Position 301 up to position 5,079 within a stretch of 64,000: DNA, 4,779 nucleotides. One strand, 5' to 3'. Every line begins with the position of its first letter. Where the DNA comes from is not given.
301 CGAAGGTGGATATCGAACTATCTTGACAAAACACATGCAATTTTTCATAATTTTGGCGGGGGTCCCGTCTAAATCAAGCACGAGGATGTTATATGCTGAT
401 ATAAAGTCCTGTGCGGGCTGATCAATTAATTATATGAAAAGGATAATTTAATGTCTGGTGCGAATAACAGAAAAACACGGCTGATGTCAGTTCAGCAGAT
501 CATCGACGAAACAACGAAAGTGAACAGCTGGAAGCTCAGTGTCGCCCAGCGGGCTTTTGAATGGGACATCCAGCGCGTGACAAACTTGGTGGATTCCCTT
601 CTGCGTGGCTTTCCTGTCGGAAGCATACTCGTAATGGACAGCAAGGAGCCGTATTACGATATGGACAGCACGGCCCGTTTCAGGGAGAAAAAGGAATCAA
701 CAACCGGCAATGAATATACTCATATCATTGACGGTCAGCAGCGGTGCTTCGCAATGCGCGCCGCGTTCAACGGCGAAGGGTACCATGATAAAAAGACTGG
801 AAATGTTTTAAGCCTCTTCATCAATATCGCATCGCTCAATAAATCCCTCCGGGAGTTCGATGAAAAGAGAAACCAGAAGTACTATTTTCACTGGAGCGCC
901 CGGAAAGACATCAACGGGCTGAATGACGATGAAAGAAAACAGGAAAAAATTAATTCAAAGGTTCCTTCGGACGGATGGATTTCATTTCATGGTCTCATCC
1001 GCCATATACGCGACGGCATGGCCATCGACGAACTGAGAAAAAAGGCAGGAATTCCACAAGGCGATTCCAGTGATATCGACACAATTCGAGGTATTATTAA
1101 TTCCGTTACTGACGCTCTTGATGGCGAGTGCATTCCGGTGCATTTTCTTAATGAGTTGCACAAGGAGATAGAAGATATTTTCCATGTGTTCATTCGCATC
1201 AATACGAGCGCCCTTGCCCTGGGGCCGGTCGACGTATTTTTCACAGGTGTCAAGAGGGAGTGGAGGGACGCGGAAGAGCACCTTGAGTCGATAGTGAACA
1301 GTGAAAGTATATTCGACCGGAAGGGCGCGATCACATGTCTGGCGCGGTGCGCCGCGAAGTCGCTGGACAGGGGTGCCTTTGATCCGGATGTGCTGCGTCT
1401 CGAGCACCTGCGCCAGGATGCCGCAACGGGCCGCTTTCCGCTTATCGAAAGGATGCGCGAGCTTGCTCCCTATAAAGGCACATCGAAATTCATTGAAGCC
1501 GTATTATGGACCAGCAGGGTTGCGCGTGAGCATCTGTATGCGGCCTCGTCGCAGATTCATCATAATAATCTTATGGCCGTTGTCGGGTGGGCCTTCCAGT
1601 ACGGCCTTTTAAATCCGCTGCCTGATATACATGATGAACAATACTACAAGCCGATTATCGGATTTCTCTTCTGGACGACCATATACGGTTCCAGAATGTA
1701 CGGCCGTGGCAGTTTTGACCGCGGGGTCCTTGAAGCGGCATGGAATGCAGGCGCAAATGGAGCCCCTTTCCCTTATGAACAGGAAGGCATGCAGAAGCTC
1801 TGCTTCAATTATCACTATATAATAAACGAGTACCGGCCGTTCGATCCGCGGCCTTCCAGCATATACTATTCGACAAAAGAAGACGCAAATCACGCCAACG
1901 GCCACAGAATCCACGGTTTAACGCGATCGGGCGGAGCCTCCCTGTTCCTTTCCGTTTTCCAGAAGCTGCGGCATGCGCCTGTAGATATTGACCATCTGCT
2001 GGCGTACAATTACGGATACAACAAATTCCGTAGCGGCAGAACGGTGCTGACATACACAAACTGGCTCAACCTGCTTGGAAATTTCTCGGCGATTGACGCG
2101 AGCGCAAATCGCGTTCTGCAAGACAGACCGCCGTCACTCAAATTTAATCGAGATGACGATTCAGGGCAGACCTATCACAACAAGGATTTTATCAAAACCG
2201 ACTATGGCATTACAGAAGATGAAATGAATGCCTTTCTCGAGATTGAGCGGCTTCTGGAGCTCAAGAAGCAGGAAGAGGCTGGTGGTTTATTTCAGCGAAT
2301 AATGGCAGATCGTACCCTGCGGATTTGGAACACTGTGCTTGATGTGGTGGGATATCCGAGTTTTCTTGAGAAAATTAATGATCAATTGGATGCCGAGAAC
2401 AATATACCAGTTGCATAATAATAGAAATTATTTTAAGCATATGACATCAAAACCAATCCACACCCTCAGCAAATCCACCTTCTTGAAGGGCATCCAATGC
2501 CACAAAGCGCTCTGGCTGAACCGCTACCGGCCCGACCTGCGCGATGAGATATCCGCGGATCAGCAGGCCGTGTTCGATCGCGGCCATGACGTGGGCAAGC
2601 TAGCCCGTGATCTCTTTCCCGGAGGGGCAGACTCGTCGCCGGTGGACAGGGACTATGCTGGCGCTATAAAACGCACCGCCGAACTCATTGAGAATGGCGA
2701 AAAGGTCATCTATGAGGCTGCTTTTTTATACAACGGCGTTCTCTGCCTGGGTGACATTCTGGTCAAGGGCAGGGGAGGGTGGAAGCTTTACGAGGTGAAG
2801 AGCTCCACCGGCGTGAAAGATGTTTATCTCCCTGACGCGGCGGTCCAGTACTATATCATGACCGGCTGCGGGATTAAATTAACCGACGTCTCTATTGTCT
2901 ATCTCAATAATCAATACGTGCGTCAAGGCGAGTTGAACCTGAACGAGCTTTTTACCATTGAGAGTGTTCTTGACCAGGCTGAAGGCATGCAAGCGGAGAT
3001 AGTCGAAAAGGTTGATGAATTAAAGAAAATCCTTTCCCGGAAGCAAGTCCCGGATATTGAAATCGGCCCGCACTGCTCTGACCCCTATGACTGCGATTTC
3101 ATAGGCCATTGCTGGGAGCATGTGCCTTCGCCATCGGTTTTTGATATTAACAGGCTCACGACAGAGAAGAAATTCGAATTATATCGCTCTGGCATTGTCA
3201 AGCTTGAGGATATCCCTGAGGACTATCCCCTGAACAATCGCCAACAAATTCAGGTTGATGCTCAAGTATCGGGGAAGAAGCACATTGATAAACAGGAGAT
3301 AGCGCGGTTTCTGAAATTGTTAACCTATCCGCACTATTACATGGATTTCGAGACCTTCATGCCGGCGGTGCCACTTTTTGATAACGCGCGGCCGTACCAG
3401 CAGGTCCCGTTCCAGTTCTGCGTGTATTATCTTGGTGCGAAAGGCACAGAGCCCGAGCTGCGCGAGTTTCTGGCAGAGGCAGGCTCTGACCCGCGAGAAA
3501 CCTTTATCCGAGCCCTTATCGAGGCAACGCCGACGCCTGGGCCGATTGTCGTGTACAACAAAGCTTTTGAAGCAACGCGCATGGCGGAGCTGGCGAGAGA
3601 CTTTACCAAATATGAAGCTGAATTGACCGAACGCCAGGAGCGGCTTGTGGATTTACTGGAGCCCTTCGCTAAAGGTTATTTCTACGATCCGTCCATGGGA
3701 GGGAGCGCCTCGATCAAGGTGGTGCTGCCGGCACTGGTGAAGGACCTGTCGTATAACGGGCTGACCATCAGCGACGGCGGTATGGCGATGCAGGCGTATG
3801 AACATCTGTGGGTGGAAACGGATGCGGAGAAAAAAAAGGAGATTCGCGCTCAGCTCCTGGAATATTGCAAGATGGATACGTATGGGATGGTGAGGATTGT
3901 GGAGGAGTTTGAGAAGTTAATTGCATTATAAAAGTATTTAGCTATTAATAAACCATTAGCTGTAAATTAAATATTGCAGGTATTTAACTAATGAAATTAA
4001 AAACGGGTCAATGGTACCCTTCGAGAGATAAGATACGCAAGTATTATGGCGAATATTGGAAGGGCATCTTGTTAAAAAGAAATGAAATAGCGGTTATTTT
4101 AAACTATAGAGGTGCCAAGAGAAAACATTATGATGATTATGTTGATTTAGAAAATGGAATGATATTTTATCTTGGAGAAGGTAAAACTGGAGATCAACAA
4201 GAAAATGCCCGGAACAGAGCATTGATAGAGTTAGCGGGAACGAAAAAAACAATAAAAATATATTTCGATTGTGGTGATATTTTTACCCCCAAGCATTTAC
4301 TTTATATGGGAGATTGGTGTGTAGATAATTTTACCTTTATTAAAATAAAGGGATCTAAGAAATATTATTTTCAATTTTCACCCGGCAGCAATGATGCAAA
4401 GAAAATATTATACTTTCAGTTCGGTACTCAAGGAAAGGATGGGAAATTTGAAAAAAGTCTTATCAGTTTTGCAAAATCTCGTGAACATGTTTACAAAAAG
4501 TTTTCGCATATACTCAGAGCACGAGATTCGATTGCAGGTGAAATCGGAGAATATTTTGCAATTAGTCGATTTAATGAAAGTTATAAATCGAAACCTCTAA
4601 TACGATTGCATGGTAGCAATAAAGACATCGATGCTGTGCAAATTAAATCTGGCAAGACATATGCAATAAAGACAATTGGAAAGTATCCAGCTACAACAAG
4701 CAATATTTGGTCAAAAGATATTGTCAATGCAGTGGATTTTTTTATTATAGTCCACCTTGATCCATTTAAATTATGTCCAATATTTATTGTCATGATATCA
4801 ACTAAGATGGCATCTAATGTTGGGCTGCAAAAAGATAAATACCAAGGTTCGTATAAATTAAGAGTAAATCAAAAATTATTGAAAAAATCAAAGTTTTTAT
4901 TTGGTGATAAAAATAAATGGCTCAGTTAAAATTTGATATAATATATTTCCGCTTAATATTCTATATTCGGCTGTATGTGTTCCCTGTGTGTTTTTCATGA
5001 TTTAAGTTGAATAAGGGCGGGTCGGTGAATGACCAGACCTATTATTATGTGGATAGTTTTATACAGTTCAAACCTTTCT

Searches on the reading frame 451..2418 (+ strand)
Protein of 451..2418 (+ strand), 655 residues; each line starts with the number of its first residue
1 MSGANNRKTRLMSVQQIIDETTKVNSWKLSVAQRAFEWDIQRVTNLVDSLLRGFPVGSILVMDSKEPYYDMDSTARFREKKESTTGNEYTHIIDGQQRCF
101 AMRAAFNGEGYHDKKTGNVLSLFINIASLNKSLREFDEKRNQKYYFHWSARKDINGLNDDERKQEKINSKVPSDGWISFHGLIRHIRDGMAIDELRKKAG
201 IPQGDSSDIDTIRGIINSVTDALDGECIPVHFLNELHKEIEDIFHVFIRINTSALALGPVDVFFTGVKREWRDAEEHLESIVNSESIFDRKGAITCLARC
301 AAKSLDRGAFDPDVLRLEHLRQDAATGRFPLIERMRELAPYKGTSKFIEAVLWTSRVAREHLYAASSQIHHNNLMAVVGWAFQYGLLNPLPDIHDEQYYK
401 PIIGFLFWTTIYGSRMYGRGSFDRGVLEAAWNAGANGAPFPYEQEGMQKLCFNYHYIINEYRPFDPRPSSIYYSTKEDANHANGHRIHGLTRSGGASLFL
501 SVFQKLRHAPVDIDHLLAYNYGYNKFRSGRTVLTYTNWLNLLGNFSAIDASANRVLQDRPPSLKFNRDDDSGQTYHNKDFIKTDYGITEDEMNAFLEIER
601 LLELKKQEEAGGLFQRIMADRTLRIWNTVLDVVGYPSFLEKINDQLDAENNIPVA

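Call 6: search_protein_families(library=padloc, proteins=[window:451-2418:+], max_evalue=0.001)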
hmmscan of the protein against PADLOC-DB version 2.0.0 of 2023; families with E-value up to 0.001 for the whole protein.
window:451-2418:+ (655 aa): 5 families
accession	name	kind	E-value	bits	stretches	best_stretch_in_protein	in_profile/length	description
PDLC04151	HEC-05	-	3.1e-22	77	1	12-283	26-292/600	-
PDLC04150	HEC-05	-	9e-16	55.8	1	14-282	10-277/583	-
PDLC04709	PDC-M55C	-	4.8e-11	40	1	28-114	30-115/554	-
PDLC04153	HEC-05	-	8.6e-05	18.9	1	29-176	23-183/621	-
PDLC04152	HEC-05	-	0.00091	15.9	0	14-63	9-60/566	-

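Call 7: search_protein_families(library=pfam, proteins=[window:451-2418:+], max_evalue=0.01)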
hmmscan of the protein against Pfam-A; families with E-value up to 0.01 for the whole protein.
window:451-2418:+ (655 aa): 2 families
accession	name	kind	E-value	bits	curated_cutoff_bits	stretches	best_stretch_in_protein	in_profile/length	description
PF03235.19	GmrSD_N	-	2.4e-17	64.1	33.2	1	27-263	12-194/199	GmrSD restriction endonuclease, N-terminal domain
PF07510.16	GmrSD_C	-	0.0046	17.3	23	1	503-579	41-116/138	GmrSD restriction endonucleases, C-terminal domain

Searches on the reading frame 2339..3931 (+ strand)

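Call 6: search_protein_families(library=padloc, proteins=[window:2339-3931:+], max_evalue=0.001)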
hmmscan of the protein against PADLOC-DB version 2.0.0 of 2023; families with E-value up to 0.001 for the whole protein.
window:2339-3931:+ (530 aa): 0 families

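Call 7: search_protein_families(library=pfam, proteins=[window:2339-3931:+], max_evalue=0.01)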
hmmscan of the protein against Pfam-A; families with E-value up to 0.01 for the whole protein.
window:2339-3931:+ (530 aa): 2 families
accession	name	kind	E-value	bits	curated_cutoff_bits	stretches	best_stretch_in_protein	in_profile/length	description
PF11074.14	DUF2779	-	2.3e-38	131.8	23.3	1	333-458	1-126/126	Domain of unknown function(DUF2779)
PF13482.12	RNase_H_2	-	0.00015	22.2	22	1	374-522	33-162/165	RNase_H superfamily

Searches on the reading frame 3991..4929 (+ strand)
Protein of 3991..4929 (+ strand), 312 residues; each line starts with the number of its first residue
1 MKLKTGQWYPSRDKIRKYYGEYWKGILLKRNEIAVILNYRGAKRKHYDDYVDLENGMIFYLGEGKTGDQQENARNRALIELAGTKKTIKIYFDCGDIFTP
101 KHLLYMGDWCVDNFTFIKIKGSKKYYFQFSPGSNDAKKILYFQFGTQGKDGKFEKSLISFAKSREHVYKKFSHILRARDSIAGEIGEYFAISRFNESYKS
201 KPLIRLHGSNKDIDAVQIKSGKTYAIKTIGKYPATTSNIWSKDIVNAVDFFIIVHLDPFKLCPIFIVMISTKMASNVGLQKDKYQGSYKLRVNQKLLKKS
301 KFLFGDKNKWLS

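Call 6: search_protein_families(library=padloc, proteins=[window:3991-4929:+], max_evalue=0.001)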
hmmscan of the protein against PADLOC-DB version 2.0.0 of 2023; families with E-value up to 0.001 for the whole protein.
window:3991-4929:+ (312 aa): 2 families
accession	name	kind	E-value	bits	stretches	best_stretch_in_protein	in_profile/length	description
PDLC03205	mREase_II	-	2.5e-06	25.2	1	174-231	33-88/172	Type II methyl-directed restriction enzyme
PDLC03213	mREase_II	-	0.00014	19.3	1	182-240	42-98/201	Type II methyl-directed restriction enzyme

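Call 7: search_protein_families(library=pfam, proteins=[window:3991-4929:+], max_evalue=0.01)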
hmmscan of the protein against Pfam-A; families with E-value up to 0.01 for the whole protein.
window:3991-4929:+ (312 aa): 0 families

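Call 18: search_protein_families(library=ncbifam, proteins=[window:3991-4929:+], max_evalue=0.01)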
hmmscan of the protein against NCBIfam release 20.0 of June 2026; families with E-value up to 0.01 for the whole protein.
window:3991-4929:+ (312 aa): 0 families
